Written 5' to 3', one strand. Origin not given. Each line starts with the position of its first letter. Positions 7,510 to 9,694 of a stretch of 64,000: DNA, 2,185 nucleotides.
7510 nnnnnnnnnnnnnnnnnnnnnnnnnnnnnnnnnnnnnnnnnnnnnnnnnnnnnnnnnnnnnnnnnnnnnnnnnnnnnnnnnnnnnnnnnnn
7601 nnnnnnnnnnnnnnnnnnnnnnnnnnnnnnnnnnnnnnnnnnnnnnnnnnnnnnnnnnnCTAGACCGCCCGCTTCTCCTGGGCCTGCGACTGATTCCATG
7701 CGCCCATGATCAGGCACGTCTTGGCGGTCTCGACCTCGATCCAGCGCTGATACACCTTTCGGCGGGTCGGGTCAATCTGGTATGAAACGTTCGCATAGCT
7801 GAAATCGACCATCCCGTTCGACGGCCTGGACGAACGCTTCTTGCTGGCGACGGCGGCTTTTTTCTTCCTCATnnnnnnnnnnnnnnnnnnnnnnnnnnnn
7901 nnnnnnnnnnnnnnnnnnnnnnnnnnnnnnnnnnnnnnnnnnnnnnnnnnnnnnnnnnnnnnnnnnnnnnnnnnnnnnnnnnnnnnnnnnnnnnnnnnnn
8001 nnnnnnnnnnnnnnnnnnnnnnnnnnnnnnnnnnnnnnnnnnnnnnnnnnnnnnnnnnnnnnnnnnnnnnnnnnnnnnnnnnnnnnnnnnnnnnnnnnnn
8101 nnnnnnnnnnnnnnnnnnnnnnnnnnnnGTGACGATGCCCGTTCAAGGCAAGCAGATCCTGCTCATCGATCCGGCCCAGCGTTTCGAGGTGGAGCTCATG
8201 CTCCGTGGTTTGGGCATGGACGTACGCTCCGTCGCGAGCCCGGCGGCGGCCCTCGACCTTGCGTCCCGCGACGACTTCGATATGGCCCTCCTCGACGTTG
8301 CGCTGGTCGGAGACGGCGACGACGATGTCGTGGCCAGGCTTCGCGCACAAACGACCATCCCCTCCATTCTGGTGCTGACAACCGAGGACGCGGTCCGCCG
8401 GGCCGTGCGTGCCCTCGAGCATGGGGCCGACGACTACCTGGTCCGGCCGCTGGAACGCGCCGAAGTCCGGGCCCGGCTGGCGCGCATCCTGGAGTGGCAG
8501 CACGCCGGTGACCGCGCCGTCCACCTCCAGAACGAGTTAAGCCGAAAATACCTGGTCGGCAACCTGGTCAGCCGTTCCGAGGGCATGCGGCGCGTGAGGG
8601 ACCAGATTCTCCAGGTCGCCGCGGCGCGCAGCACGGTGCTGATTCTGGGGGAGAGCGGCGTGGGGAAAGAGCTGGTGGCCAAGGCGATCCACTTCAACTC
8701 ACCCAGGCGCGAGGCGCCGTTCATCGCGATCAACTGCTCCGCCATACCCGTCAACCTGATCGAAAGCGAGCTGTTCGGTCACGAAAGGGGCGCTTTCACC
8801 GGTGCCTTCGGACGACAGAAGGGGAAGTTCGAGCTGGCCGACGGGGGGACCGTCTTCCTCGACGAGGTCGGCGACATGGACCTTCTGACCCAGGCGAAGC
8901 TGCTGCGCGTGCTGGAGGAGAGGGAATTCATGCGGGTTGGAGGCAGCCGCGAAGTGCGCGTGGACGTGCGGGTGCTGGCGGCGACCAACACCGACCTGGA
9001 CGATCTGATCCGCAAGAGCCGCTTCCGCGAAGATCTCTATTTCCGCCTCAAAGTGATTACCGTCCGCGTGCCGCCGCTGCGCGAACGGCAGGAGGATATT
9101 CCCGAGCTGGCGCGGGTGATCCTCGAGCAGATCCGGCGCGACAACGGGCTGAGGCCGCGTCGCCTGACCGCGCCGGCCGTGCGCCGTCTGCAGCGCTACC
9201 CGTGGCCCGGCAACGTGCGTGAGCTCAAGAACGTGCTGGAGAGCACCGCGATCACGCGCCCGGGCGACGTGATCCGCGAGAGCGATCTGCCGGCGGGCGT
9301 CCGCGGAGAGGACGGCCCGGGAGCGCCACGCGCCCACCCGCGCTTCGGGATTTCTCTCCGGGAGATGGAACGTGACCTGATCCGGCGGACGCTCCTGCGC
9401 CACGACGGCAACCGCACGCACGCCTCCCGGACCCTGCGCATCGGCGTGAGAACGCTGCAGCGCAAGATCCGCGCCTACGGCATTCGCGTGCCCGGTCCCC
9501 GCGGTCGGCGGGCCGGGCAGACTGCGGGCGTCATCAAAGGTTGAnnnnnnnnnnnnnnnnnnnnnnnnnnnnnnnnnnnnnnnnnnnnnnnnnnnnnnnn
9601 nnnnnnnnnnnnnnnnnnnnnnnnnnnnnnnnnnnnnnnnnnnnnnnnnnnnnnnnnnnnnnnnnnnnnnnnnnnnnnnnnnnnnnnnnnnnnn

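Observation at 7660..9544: Divergent sigma54 module: NtrC-family activator, candidate enhancer dyads, and a small basic protein gene with a near-consensus -24/-12 promoter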

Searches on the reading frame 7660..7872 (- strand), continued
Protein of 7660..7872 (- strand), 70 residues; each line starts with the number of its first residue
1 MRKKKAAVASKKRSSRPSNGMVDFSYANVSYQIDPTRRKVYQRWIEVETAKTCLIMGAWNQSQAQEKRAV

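Call 26: fold_search(model_id=the predicted structure, library=pdb)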
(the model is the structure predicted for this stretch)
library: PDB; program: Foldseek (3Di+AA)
matches with E <= 10: 104; with E <= 0.001: 0
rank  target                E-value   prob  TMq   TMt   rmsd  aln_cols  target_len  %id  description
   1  5ks8_F                1.2e+00  0.18  0.28  0.05   3.0        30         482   13  Crystal structure of two-subunit pyruvate carboxylase from Methylobacillus flagellatus (released 2016-10-19)
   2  3q9v_A                1.5e+00  0.28  0.35  0.27   3.6        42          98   17  Crystal structure of rra c-terminal domain(123-221) from Deinococcus radiodurans (released 2012-01-11)
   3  5ks8_D                1.6e+00  0.12  0.28  0.05   9.8        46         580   22  Crystal structure of two-subunit pyruvate carboxylase from Methylobacillus flagellatus (released 2016-10-19)
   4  9bks                  1.7e+00  0.33  0.31  0.30   4.4        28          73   14  Crystal structure of the Human TRIP12 WWE domain (isoform 2) in complex with ADP (released 2024-07-31)
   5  7k5c_A                2.1e+00  0.20  0.34  0.04  10.8        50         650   10  Structure of T7 DNA ejectosome periplasmic tunnel (released 2021-07-28)
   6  5za3_B                2.3e+00  0.21  0.27  0.19   2.9        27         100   26  Structure of a C-terminal S. mutans response regulator VicR domain (released 2019-02-06)
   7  4ixa_B                2.5e+00  0.20  0.28  0.21   3.1        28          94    7  Structure of DNA-binding domain of the response regulator SaeR from Staphylococcus epidermidis (released 2014-01-29)
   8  1ys7_A                2.5e+00  0.20  0.26  0.09   2.9        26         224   12  Crystal structure of the response regulator protein prrA complexed with Mg2+ (released 2006-02-07)
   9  2m87_MODEL_1_A        2.5e+00  0.12  0.26  0.18   3.7        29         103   24  Structural Basis of DNA Recognition by the Effector Domain of Klebsiella pneumoniae PmrA (released 2014-01-22)
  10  1ys6_B                2.7e+00  0.18  0.27  0.09   2.9        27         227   11  Crystal structure of the response regulatory protein PrrA from Mycobacterium Tuberculosis (released 2006-02-07)
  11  3q9v_B                2.7e+00  0.16  0.26  0.19   3.0        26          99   23  Crystal structure of rra c-terminal domain(123-221) from Deinococcus radiodurans (released 2012-01-11)
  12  2mlk_MODEL_1_A        2.7e+00  0.07  0.24  0.17   5.7        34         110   24  Three-dimensional structure of the C-terminal DNA-binding domain of RstA protein from Klebsiella pneumoniae (released 2014-07-16)
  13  3awx_B                2.9e+00  0.18  0.30  0.29   2.5        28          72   18  Crystal structure of Streptomyces tyrosinase in a complex with caddie H82Q mutant soaked in a Cu(II)-containing soluti (released 2011-06-29)
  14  1wx4_B                3.0e+00  0.15  0.28  0.28   2.4        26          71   19  Crystal structure of the oxy-form of the copper-bound Streptomyces castaneoglobisporus tyrosinase complexed with a cad (released 2006-01-31)
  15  2zwd_B                3.3e+00  0.14  0.28  0.27   2.4        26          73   19  Crystal structure of the copper-bound tyrosinase in complex with a caddie protein from streptomyces castaneoglobisporu (released 2009-12-15)
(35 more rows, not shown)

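Call 29: search_solved_structures(query=A1, max_evalue=10)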
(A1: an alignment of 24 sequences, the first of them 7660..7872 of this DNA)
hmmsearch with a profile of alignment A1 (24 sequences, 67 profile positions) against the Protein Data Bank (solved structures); distinct sequences matched with E-value up to 10: 0.

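Call 56: find_related_loci(query=A3, collection=metagenome_contigs, flank=5000)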
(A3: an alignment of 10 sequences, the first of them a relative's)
Query A3 (60 aa) in metagenome_contigs; peptide patterns used: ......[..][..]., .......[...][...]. (x = any residue, [..] = any of these).
172 stretches matched a pattern; 107 encode a relative of the query (tblastn E <= 1e-3); the best 80 are kept; 80 distinct loci.
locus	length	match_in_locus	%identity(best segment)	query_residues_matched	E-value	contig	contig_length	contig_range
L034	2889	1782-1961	70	1-60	1e-24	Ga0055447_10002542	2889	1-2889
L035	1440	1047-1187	83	13-59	3e-24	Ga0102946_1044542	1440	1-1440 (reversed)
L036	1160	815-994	65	1-60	8e-23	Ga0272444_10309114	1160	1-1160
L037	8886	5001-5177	65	1-60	2e-22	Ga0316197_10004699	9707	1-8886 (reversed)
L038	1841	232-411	63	1-60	4e-22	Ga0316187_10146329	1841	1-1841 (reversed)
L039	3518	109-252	75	13-60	2e-21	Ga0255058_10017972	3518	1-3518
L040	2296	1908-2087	63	1-60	4e-21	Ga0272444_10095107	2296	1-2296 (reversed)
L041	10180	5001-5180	62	1-60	9e-21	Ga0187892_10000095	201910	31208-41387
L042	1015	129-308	65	1-60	7e-21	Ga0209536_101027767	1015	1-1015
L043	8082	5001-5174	66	1-59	1e-20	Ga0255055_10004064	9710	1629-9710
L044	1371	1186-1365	63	1-60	1e-20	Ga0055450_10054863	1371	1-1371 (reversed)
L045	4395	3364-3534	65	1-60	2e-20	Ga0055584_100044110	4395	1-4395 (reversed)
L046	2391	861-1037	62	1-60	2e-20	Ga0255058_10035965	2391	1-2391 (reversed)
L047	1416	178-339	65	3-56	3e-20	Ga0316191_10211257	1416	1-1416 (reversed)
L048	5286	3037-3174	76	9-54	3e-20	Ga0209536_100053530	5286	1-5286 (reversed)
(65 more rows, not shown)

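Call 61: find_encoding_contigs(protein=P0001, flank=3000, max_places=3)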
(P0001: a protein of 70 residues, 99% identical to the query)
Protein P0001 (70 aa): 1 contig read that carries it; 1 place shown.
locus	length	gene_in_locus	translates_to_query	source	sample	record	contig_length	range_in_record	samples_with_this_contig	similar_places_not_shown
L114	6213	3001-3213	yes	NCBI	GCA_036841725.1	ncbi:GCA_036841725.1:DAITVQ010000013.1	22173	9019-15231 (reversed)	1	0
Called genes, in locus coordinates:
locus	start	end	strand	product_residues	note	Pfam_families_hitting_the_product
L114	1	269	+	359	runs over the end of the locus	PF17396:DUF1611_N, PF07755:DUF1611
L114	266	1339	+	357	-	PF02746:MR_MLE_N, PF13378:MR_MLE_C, PF07476:MAAL_C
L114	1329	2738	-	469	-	PF00072:Response_reg, PF00158:Sigma54_activat, PF14532:Sigma54_activ_2, PF07728:AAA_5 (weak), PF25601:AAA_lid_14, PF02954:HTH_8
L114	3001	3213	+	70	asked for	-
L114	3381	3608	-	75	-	PF00563:EAL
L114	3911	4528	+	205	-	-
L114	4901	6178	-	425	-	PF01590:GAF, PF13185:GAF_2, PF00990:GGDEF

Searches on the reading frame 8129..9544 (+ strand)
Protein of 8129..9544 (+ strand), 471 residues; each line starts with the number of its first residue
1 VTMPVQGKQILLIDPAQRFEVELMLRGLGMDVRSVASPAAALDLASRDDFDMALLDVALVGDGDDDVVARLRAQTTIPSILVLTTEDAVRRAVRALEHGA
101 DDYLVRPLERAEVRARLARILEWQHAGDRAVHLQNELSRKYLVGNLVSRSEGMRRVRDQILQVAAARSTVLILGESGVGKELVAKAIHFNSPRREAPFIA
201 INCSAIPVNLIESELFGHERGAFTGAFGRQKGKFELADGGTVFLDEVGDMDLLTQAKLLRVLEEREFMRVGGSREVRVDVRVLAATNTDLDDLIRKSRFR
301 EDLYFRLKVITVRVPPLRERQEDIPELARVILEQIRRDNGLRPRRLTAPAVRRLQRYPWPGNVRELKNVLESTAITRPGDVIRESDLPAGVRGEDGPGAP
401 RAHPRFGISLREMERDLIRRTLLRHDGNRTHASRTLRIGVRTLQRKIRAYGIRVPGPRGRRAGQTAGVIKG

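Call 6: search_protein_families(library=pfam, proteins=[window:8129-9544:+], max_evalue=0.01)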
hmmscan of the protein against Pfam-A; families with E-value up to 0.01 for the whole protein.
window:8129-9544:+ (471 aa): 12 families
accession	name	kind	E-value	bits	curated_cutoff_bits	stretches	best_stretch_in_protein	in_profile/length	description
PF00158.32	Sigma54_activat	-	2e-69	233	20.2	1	147-312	2-167/168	Sigma-54 interaction domain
PF25601.1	AAA_lid_14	-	2.4e-23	82.2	27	1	318-395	1-78/87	AAA+ ATPase lid domain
PF14532.12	Sigma54_activ_2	-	1.8e-20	74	25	1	148-317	2-138/138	Sigma-54 interaction domain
PF00072.30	Response_reg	-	1.1e-13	51.7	30.2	1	14-117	7-110/111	Response regulator receiver domain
PF02954.25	HTH_8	-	1.2e-11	44.5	22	1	409-450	1-42/42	Bacterial regulatory protein, Fis family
PF07728.20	AAA_5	-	1.4e-06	28.8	22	1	170-288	2-123/139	AAA domain (dynein-related subfamily)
PF00004.35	AAA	-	2.9e-05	25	21.2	1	170-306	1-130/131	ATPase family associated with various cellular activities (AAA)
PF13191.12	AAA_16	-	0.00039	21.4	32.6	1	146-208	2-64/167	AAA ATPase domain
PF01078.27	Mg_chelatase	-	0.0011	18.9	20.3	0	159-188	13-43/207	Magnesium chelatase, subunit ChlI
PF00493.29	MCM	-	0.0016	18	23.3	1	166-303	56-188/224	MCM P-loop domain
PF07724.20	AAA_2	-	0.0036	17.8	27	1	168-298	4-135/166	AAA domain (Cdc48 subfamily)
PF13245.12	AAA_19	-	0.0051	17.4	25.1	0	162-271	6-124/134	AAA domain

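Call 7: search_protein_families(library=ncbifam, proteins=[window:8129-9544:+], max_evalue=0.1)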
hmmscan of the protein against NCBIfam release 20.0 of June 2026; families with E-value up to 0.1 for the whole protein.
window:8129-9544:+ (471 aa): 101 families (the best 25 are shown)
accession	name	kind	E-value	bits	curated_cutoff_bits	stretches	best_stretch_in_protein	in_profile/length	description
NF008469.0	PRK11361.1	equivalog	3.7e-114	382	714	1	25-453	24-457/461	acetoacetate metabolism transcriptional regulator AtoC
TIGR01818.1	ntrC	equivalog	1.2e-111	373.7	558.6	1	14-391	7-381/463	nitrogen regulation protein NR(I)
TIGR01817.1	nifA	equivalog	1.8e-106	357.1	528.85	1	134-387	186-438/534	nif-specific transcriptional activator NifA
TIGR02915.1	PEP_resp_reg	equivalog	5.9e-102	341.8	502.6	1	78-452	74-444/445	PEP-CTERM-box response regulator transcription factor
NF041552.1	TF_PrdR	equivalog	3.2e-99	332.8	795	1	127-451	248-577/577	sigma-54 dependent transcriptional regulator PrdR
NF050807.1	TransRegFlbDCaul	equivalog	1.1e-96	324.5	750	1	48-459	44-450/454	sigma-54-dependent transcriptional regulator FlbD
NF041946.1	LuxO_transreg_Vib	equivalog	1.8e-96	323.7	800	1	25-392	16-381/463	quorum-sensing sigma-54 dependent transcriptional regulator LuxO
NF003451.0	PRK05022.1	equivalog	3.1e-96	323.1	476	1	138-452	184-510/512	nitric oxide reductase transcriptional regulator NorR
NF007689.0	PRK10365.1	equivalog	2.4e-93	313.3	760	1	22-447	22-439/441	sigma-54-dependent response regulator transcription factor ZraR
NF008176.1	PRK10923.1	equivalog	8e-91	304.9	620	1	14-392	12-386/469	nitrogen regulation protein NR(I)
NF038308.1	RNA_repair_RtcR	equivalog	2.5e-90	303.8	650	1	129-391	165-436/530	RNA repair transcriptional activator RtcR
NF051870.1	NAssimRespRegNtrX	equivalog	2.9e-89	300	600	1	21-452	17-452/452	nitrogen assimilation response regulator NtrX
NF011695.0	PRK15115.1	equivalog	3e-86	289.9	763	1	11-435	10-421/445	two-component system response regulator GlrR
NF049963.1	RespRegFlgRCampy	domain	3.3e-86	289.8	750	1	31-451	27-428/429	fla regulon two-component system response regulator FlgR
TIGR02329.1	propionate_PrpR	equivalog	6.2e-83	279.2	499.2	1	67-448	154-525/526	propionate catabolism operon regulatory protein PrpR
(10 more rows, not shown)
